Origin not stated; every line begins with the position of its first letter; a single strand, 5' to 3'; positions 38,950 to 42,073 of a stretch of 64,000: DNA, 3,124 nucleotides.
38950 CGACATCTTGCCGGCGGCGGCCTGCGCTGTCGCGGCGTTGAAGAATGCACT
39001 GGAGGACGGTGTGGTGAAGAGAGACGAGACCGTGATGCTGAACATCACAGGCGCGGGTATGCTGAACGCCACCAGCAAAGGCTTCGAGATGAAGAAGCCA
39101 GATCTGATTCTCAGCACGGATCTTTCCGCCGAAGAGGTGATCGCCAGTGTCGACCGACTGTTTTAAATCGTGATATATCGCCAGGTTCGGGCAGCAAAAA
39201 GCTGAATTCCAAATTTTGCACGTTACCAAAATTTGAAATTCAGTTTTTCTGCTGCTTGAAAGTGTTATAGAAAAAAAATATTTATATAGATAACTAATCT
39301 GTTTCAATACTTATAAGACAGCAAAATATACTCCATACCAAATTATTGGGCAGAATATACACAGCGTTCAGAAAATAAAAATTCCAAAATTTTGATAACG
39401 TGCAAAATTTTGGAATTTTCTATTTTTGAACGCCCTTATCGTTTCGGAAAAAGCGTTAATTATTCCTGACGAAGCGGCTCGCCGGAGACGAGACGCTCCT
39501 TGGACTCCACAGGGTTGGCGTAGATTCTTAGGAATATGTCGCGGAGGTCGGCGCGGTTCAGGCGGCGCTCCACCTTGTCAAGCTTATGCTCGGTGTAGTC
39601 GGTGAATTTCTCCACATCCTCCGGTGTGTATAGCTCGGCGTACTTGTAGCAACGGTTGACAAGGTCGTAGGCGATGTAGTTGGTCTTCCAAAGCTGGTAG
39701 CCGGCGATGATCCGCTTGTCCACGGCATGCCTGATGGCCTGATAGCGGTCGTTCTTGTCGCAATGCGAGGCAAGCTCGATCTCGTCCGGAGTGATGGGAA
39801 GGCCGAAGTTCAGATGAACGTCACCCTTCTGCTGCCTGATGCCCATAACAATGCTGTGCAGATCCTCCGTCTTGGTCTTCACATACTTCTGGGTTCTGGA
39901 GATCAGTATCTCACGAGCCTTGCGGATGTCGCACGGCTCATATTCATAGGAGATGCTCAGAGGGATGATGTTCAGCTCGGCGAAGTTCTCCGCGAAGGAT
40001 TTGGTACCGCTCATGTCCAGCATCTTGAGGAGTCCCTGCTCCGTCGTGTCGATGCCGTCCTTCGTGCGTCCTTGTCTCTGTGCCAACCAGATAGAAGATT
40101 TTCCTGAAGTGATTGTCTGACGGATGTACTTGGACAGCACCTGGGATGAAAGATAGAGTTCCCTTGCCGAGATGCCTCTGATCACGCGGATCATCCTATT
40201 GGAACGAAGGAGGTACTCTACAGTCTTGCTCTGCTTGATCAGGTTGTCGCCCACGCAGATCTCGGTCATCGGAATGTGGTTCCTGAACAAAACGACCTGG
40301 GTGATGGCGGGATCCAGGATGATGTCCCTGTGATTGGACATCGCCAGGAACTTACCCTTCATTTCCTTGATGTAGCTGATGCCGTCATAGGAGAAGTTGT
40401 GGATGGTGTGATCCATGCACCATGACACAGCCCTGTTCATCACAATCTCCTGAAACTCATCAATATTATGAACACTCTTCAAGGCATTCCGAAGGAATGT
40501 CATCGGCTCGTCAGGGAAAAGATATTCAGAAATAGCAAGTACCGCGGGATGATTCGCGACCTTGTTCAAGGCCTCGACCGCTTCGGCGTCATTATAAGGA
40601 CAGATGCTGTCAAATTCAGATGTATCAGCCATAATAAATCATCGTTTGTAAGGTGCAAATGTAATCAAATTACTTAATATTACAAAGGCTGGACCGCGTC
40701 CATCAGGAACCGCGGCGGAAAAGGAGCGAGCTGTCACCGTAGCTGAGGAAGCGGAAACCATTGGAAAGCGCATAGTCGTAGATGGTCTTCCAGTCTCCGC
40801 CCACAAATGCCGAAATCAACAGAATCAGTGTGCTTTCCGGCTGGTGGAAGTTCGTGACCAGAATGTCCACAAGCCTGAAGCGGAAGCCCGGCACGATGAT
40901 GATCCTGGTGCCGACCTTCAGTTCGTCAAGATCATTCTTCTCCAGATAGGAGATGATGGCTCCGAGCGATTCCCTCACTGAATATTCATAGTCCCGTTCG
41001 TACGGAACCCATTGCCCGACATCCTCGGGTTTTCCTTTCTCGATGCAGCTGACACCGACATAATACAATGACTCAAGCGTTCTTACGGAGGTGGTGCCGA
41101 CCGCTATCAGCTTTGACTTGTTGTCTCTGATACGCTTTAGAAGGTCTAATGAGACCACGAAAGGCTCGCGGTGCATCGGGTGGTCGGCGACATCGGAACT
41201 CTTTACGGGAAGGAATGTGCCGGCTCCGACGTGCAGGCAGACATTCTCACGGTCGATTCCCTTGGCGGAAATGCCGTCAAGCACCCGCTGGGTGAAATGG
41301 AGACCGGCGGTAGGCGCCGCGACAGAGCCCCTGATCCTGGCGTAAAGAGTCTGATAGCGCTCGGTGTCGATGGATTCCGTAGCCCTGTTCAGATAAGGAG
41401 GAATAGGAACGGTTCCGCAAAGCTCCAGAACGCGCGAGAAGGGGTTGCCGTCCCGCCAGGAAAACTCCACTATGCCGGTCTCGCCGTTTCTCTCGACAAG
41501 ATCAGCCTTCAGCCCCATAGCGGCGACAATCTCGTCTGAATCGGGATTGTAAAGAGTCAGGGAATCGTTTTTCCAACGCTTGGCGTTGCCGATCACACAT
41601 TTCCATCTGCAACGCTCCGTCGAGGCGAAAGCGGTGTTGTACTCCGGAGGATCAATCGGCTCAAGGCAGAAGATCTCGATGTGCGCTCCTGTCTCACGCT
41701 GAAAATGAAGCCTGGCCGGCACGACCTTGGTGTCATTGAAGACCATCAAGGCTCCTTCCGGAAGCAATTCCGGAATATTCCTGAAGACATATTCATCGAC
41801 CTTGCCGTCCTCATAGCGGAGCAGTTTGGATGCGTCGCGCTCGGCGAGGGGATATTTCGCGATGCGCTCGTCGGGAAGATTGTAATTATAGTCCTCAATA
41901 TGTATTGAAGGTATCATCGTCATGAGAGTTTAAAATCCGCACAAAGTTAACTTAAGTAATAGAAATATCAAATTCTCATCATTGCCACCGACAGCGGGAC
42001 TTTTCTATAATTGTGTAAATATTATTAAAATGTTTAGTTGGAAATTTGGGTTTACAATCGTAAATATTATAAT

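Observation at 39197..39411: Two REP-like elements in opposite orientation flanking a 126-bp AT-rich spacer (BIME-like composite) downstream of the thrC-like gene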

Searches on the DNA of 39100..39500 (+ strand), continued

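Call 81: search_with_rna_model(model_id=R1, sources=[L118, L120, L121, L123, L125, L126, L127, L128, L129, L130, L131, L132, L133, L134, L135, L136, L137, L138, L139, L140, L141, L142, L143, L144, L145, L146, L147, L148, L149, L150, L151, L152, L153, L154, L155, L156, L157, L158, L159, L160, L161, L162, L163, L164, L165, L166, L167, L168, L169, L170, L171, L172, L173, L174, L175, L176, L177, L178, L179, L180, L181, L182, L183, L184, L185, L186, L187, L188, L189, L190, L191, L192, L193, L194, L195, L196, L197, L198, L199, L200, L201, L202, L203, L204], max_evalue=0.01)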
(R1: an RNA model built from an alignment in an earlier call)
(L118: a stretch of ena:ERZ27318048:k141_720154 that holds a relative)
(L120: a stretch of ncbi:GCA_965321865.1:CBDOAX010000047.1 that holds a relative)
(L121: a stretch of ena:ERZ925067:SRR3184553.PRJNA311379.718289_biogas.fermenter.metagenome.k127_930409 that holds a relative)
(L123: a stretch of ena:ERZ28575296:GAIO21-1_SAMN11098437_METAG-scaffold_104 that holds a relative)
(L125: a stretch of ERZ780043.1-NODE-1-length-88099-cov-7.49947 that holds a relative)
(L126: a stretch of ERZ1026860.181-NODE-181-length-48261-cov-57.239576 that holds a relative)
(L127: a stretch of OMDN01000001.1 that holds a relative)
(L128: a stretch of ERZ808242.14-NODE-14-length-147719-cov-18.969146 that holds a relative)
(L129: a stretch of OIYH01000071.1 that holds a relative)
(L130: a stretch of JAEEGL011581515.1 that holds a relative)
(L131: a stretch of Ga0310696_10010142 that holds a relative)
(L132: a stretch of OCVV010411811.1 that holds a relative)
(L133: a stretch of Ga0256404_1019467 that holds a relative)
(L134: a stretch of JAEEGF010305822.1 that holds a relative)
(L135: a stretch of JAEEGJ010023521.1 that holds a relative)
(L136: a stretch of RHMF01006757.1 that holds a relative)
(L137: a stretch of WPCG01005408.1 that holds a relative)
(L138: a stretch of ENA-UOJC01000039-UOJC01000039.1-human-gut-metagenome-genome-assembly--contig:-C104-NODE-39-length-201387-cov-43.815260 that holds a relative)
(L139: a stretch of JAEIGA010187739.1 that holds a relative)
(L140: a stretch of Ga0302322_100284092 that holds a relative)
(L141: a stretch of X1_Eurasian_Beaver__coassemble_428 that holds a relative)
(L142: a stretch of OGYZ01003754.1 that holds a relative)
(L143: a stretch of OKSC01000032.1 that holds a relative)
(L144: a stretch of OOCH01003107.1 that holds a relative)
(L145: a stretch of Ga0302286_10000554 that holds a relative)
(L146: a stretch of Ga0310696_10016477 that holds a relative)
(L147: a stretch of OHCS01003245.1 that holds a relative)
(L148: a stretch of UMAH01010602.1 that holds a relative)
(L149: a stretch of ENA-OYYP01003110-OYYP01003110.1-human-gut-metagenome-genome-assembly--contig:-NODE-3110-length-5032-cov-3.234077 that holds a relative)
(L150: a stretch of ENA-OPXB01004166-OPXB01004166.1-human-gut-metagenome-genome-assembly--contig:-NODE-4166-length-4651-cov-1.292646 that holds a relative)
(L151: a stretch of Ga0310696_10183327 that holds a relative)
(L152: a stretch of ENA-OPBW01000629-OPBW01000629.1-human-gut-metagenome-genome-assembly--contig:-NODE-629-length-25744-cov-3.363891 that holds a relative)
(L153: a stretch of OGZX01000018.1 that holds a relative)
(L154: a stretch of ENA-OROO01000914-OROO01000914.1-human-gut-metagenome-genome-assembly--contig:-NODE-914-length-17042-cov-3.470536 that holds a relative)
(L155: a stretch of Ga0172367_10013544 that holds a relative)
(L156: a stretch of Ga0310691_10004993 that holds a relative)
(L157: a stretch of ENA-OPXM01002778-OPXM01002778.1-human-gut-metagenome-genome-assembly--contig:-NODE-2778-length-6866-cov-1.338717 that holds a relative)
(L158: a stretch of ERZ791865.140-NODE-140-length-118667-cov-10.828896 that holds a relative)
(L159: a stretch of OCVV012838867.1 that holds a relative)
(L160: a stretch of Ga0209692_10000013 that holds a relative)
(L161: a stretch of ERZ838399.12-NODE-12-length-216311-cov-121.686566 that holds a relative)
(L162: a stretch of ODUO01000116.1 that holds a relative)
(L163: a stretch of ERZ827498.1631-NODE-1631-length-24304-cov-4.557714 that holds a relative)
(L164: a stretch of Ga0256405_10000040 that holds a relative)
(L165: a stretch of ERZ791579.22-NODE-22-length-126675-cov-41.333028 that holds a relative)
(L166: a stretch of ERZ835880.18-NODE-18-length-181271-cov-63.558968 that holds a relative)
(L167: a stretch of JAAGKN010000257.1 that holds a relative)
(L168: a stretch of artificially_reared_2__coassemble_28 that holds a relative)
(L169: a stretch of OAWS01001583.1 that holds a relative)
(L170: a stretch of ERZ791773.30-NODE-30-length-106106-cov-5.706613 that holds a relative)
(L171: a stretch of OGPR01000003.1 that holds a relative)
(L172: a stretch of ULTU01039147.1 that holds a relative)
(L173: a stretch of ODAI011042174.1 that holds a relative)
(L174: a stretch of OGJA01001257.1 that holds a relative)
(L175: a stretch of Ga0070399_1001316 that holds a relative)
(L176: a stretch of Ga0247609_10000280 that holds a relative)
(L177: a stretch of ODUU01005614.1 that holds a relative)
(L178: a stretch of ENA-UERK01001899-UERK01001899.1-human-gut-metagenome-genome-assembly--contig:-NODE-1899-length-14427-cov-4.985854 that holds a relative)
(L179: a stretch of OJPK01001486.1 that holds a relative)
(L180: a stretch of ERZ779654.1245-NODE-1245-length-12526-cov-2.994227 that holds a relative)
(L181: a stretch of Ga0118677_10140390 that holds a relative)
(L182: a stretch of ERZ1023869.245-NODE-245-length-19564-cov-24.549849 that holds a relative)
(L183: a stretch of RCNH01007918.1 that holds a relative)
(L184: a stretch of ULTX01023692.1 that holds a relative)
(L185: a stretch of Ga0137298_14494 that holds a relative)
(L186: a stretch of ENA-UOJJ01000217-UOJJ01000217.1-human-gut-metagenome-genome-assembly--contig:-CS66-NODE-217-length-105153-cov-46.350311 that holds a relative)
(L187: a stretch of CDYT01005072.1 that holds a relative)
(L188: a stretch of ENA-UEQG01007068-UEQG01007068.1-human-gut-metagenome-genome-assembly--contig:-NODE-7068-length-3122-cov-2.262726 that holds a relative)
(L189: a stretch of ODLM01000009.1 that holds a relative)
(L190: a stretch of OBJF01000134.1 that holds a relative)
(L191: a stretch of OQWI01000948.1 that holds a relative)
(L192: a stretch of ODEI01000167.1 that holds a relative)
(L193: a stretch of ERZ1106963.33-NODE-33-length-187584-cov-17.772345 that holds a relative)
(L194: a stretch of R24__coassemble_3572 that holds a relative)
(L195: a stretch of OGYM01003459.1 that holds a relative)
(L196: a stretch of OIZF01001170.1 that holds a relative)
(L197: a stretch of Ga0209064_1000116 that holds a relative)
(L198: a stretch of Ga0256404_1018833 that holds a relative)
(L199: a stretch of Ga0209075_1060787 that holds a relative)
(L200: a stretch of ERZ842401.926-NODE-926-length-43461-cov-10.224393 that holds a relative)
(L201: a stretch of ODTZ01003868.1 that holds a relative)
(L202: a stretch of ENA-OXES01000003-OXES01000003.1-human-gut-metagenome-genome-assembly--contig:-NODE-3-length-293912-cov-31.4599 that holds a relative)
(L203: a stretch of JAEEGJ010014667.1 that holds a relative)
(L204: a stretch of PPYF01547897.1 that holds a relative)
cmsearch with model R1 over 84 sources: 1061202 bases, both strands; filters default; matches with E-value up to 0.01: 24.
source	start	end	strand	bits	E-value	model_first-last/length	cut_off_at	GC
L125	3020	3092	-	72.4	7.3e-16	1-74/74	no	0.33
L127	3068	3140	-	72.4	7.3e-16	1-74/74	no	0.33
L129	3020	3092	-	72.4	7.3e-16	1-74/74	no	0.33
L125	2825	2898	+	71.9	9.7e-16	1-74/74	no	0.35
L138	2826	2899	+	71.9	9.7e-16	1-74/74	no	0.35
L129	2825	2898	+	71.8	1e-15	1-74/74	no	0.34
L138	3020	3092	-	71.7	1.1e-15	1-74/74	no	0.34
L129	11447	11520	-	61.2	8.5e-13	1-74/74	no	0.46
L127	2873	2946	+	61.1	9.3e-13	1-74/74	no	0.36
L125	11447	11520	-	58.8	4e-12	1-74/74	no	0.43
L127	11434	11507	-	56.9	1.3e-11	1-74/74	no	0.47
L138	11447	11520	-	54.7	5.2e-11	1-74/74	no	0.49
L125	3020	3092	+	46.3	1.1e-08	1-74/74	no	0.33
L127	3068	3140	+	46.3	1.1e-08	1-74/74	no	0.33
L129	3020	3092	+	46.3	1.1e-08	1-74/74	no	0.33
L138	3020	3092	+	45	2.5e-08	1-74/74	no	0.34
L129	2825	2898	-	41.4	2.4e-07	1-74/74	no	0.34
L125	2825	2898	-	41.4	2.4e-07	1-74/74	no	0.35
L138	2826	2899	-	41.4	2.4e-07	1-74/74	no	0.35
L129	11447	11520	+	35.6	9.6e-06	1-74/74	no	0.46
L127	2873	2946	-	32.9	5.2e-05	1-74/74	no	0.36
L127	11434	11507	+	32.8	5.6e-05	1-74/74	no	0.47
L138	11447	11520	+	31.4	0.00014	1-74/74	no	0.49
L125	11447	11520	+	30.7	0.00021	1-74/74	no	0.43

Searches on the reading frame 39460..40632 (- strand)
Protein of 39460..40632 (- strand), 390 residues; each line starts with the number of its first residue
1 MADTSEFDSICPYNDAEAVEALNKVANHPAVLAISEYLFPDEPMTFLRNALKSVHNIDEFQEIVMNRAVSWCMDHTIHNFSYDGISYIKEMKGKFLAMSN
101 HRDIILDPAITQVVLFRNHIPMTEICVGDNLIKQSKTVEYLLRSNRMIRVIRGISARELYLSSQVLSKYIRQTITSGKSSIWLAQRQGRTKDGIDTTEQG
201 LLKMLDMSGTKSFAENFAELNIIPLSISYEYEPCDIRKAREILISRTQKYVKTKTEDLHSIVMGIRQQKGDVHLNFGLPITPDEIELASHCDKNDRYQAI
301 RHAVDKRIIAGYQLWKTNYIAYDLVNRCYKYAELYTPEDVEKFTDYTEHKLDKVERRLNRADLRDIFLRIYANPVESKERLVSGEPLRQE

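Call 13: search_protein_families(library=ncbifam, proteins=[window:39460-40632:-])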
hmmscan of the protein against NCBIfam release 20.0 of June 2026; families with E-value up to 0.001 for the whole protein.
window:39460-40632:- (390 aa): 1 family
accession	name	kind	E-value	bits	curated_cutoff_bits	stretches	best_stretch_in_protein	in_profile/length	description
NF002886.0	PRK03355.1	equivalog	0.00063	18.3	721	1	99-306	274-471/787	glycerol-3-phosphate 1-O-acyltransferase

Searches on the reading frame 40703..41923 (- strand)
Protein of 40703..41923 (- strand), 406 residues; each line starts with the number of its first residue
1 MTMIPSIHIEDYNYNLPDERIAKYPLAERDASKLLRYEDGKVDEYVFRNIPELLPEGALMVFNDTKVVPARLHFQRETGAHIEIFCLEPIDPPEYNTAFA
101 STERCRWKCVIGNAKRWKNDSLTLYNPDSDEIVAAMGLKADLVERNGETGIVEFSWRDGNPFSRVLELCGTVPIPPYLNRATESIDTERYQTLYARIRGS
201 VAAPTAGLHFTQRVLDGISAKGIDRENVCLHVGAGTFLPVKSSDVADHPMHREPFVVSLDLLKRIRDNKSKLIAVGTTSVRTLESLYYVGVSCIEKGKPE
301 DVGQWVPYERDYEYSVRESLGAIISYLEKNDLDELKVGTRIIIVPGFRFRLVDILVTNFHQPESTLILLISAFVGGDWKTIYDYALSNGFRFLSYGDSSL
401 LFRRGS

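Call 13: search_protein_families(library=ncbifam, proteins=[window:40703-41923:-])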
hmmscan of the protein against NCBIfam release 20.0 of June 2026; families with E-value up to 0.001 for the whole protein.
window:40703-41923:- (406 aa): 3 families
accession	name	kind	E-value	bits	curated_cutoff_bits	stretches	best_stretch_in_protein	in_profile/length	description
NF001140.0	PRK00147.1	equivalog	1.6e-101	339.7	324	2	8-287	2-266/346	tRNA preQ1(34) S-adenosylmethionine ribosyltransferase-isomerase QueA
TIGR00113.1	queA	equivalog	6.2e-89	298.3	267.45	2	8-286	3-266/345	tRNA preQ1(34) S-adenosylmethionine ribosyltransferase-isomerase QueA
NF002398.0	PRK01424.1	equivalog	3.7e-66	223.8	588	3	183-290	180-290/366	tRNA preQ1(34) S-adenosylmethionine ribosyltransferase-isomerase QueA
